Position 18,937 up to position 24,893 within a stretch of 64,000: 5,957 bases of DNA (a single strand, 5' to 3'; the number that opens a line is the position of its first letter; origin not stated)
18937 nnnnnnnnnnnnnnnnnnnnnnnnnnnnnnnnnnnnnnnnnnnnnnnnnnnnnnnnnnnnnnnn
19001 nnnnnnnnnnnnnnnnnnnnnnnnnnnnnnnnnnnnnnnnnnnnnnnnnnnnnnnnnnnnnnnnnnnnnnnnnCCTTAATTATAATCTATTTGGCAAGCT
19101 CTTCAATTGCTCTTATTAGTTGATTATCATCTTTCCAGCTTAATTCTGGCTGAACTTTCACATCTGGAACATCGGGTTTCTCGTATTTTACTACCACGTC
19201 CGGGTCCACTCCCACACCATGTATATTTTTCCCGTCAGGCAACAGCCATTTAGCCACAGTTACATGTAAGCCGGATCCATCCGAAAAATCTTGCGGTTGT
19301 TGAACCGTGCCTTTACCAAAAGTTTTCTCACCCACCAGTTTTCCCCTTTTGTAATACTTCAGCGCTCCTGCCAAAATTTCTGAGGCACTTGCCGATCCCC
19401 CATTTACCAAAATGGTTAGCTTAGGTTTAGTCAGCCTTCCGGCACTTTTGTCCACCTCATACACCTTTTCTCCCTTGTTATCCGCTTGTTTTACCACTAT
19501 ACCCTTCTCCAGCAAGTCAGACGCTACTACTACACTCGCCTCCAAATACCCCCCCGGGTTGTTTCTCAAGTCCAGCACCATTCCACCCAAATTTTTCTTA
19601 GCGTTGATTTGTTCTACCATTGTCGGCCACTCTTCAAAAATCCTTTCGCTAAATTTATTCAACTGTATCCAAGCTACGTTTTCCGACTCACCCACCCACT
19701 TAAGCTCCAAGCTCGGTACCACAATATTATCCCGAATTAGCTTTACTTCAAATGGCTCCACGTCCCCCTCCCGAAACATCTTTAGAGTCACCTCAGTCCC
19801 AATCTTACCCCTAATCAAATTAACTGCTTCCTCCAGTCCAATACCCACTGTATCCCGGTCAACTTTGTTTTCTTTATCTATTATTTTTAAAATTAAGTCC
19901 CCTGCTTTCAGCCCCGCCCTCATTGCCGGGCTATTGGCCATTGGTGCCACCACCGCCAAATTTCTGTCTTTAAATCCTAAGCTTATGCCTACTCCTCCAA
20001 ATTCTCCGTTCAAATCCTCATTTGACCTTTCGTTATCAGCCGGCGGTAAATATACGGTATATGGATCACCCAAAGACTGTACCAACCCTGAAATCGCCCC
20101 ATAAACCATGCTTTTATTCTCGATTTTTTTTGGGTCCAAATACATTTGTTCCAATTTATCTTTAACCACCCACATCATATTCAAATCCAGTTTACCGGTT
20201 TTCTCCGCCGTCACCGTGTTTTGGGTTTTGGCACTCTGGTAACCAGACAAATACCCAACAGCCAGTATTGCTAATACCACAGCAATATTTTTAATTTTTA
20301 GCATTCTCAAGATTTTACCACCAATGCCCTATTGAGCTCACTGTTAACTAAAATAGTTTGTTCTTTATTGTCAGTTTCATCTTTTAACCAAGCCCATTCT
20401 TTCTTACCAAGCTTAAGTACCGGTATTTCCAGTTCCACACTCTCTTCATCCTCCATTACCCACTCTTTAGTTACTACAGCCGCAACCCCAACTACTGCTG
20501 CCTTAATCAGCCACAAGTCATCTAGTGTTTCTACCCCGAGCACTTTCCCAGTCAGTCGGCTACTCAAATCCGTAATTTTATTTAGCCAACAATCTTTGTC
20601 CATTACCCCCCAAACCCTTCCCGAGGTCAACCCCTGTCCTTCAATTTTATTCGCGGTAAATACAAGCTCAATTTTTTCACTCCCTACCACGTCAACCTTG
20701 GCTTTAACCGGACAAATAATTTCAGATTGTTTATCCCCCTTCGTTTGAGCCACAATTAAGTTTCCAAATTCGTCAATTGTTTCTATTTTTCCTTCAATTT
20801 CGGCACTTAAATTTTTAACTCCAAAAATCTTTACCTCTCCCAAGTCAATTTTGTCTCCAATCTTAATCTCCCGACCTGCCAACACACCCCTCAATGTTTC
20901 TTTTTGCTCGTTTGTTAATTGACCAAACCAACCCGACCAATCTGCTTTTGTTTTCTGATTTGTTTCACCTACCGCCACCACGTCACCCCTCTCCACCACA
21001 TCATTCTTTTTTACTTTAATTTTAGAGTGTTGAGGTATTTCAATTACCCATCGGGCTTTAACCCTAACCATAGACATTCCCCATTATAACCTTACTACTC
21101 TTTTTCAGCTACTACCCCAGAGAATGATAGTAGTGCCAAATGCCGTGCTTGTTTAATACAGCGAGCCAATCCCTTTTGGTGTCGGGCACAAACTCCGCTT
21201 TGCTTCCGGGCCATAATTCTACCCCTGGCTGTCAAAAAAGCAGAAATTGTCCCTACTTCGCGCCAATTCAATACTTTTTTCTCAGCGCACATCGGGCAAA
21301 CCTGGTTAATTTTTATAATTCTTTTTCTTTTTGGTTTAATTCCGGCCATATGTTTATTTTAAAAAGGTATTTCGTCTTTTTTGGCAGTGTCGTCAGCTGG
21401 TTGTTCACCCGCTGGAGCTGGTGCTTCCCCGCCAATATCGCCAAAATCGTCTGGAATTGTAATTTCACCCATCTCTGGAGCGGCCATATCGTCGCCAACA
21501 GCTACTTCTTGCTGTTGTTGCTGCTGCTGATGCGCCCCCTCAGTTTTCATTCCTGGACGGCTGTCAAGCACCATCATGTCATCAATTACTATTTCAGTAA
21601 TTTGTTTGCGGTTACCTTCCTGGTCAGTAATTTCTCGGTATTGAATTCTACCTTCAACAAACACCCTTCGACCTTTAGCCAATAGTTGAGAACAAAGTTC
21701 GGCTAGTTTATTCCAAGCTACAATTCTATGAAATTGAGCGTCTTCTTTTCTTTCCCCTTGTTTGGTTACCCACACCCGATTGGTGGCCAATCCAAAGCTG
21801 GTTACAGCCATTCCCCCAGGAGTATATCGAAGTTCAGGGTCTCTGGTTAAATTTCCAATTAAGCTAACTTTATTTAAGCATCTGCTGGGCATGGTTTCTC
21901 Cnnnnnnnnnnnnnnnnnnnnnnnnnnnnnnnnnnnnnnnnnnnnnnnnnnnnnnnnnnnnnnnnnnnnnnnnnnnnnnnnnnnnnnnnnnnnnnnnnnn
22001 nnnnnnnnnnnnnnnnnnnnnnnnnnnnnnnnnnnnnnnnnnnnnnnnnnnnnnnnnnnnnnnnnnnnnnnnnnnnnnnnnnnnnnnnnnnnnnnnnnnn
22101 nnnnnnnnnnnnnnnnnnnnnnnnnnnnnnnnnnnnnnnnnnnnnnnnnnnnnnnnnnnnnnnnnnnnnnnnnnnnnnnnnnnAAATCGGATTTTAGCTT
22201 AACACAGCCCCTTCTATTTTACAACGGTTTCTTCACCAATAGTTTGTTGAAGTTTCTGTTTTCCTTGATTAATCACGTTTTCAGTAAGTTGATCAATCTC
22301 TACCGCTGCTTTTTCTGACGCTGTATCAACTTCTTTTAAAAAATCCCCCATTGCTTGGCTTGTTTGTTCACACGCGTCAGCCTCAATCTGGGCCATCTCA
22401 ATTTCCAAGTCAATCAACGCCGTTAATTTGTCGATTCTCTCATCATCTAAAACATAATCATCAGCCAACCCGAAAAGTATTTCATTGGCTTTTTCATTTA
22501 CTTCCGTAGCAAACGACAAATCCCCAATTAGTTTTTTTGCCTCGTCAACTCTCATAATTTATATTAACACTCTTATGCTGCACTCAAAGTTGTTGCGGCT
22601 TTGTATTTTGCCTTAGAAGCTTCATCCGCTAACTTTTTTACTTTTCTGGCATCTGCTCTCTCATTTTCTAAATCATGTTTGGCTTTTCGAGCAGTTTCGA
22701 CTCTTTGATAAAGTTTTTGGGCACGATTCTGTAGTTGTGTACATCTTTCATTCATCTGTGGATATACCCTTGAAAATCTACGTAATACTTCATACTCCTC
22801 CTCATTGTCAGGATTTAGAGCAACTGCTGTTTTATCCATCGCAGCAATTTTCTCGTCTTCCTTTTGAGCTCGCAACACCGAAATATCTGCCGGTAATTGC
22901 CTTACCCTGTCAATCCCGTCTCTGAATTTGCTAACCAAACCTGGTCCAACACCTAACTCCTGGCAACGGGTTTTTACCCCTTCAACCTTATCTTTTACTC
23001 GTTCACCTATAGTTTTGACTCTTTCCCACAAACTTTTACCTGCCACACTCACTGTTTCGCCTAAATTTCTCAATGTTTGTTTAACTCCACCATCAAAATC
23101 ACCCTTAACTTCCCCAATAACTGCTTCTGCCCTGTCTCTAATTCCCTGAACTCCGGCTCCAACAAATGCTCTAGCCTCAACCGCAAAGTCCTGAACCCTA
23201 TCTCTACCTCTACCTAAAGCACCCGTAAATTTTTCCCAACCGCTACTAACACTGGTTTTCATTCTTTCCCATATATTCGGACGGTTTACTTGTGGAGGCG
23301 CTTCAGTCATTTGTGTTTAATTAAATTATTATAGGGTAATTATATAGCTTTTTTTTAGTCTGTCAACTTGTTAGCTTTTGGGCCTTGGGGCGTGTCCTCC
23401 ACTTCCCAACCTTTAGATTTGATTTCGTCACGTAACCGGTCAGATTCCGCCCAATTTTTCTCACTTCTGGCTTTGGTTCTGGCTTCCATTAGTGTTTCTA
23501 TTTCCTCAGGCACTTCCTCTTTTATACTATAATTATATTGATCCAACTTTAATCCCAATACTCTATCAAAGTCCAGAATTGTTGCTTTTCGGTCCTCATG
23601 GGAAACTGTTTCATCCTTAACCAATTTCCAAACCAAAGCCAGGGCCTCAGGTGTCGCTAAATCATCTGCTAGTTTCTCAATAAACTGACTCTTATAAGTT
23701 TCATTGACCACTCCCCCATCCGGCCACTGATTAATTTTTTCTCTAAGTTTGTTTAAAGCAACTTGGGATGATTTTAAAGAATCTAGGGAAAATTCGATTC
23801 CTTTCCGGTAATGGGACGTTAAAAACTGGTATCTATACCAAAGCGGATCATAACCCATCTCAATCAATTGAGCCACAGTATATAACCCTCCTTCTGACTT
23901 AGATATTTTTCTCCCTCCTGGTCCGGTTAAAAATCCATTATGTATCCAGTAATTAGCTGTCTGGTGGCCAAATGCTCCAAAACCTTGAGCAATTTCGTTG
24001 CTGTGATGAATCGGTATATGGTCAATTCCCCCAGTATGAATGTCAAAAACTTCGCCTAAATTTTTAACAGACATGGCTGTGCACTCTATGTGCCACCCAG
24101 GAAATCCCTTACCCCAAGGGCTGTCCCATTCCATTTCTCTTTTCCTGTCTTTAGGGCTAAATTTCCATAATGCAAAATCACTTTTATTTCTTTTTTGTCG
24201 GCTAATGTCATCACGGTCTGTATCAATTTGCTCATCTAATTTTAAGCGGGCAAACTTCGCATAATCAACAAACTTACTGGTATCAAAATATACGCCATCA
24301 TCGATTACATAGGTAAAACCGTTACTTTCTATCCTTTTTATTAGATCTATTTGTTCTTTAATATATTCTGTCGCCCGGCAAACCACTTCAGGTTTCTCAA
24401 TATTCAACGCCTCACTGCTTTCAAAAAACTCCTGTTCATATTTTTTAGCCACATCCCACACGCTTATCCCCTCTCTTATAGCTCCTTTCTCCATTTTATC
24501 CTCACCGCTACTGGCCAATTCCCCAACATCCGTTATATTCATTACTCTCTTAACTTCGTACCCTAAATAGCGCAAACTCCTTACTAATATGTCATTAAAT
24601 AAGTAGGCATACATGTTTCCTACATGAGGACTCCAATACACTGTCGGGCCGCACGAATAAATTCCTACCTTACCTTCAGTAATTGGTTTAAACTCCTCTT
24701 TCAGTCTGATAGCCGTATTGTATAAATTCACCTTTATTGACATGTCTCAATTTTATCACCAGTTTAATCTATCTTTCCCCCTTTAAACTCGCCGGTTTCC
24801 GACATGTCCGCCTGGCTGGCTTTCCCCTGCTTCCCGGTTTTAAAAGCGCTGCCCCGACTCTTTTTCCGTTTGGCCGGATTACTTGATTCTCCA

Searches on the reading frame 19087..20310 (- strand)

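Call 46: search_protein_families(library=pfam, proteins=[window:19087-20310:-], max_evalue=0.001)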
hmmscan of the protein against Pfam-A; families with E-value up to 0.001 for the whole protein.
window:19087-20310:- (407 aa): 5 families
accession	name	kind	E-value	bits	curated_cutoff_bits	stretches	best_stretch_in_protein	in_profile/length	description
PF03572.23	Peptidase_S41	-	4.4e-47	160.2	24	1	211-374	1-165/165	Peptidase family S41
PF13180.12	PDZ_2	-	8.6e-09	36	27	1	106-191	2-80/80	PDZ domain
PF17820.7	PDZ_6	-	4.9e-08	33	27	1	120-177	2-51/54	PDZ domain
PF22694.1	CtpB_N-like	-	5.2e-07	30.5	27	1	41-88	36-81/85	Activating protease CtpB N-terminal domain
PF00595.29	PDZ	-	1.1e-05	26.1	23.2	1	106-177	11-79/81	PDZ domain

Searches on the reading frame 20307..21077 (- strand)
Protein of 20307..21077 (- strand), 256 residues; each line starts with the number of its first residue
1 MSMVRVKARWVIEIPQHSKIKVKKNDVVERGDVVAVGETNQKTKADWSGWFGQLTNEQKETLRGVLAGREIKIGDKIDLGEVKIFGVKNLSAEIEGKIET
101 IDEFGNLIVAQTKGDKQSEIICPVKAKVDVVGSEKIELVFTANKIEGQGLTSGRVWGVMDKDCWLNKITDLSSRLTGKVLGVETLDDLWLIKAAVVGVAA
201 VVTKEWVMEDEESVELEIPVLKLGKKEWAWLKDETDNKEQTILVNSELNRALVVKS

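Call 46: search_protein_families(library=pfam, proteins=[window:20307-21077:-], max_evalue=0.001)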
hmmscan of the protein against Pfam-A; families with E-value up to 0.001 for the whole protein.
window:20307-21077:- (256 aa): 1 family
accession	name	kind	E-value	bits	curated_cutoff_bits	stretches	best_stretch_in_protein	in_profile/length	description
PF02237.23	BPL_C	-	0.00043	20.6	21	0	93-114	14-35/48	Biotin protein ligase C terminal domain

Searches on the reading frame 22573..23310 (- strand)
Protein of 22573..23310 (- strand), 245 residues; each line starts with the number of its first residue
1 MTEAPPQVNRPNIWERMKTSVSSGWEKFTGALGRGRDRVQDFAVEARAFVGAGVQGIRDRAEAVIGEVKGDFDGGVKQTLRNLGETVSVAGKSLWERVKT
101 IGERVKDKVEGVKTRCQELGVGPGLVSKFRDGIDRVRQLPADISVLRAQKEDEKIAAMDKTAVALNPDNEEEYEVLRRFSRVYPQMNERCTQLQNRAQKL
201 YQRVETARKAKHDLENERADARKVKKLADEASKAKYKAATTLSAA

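Call 46: search_protein_families(library=pfam, proteins=[window:22573-23310:-], max_evalue=0.001)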
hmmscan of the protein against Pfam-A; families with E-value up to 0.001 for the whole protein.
window:22573-23310:- (245 aa): 1 family
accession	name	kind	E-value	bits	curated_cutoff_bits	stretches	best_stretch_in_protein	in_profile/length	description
PF01442.23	Apolipoprotein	-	9.5e-05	22.6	90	0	34-116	70-152/190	Apolipoprotein A1/A4/E domain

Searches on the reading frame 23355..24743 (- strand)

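Call 46: search_protein_families(library=pfam, proteins=[window:23355-24743:-], max_evalue=0.001)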
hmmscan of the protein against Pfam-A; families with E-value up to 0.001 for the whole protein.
window:23355-24743:- (462 aa): 5 families
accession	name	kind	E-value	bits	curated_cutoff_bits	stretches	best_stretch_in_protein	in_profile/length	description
PF01406.26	tRNA-synt_1e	-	1.8e-87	294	27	1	18-326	2-299/301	tRNA synthetases class I (C) catalytic domain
PF23493.1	CysS_C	-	2.3e-07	31.3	23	1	410-452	3-45/51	Cysteinyl-tRNA ligase anticodon binding domain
PF09334.17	tRNA-synt_1g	-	5.4e-07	29.1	20.1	1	38-155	13-124/391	tRNA synthetases class I (M)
PF01921.24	tRNA-synt_1f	-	0.00058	19.3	27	0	238-336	240-338/360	tRNA synthetases class I (K)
PF00133.28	tRNA-synt_1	-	0.00059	19.2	22.7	0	27-70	26-69/414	tRNA synthetases class I (I, L, M and V)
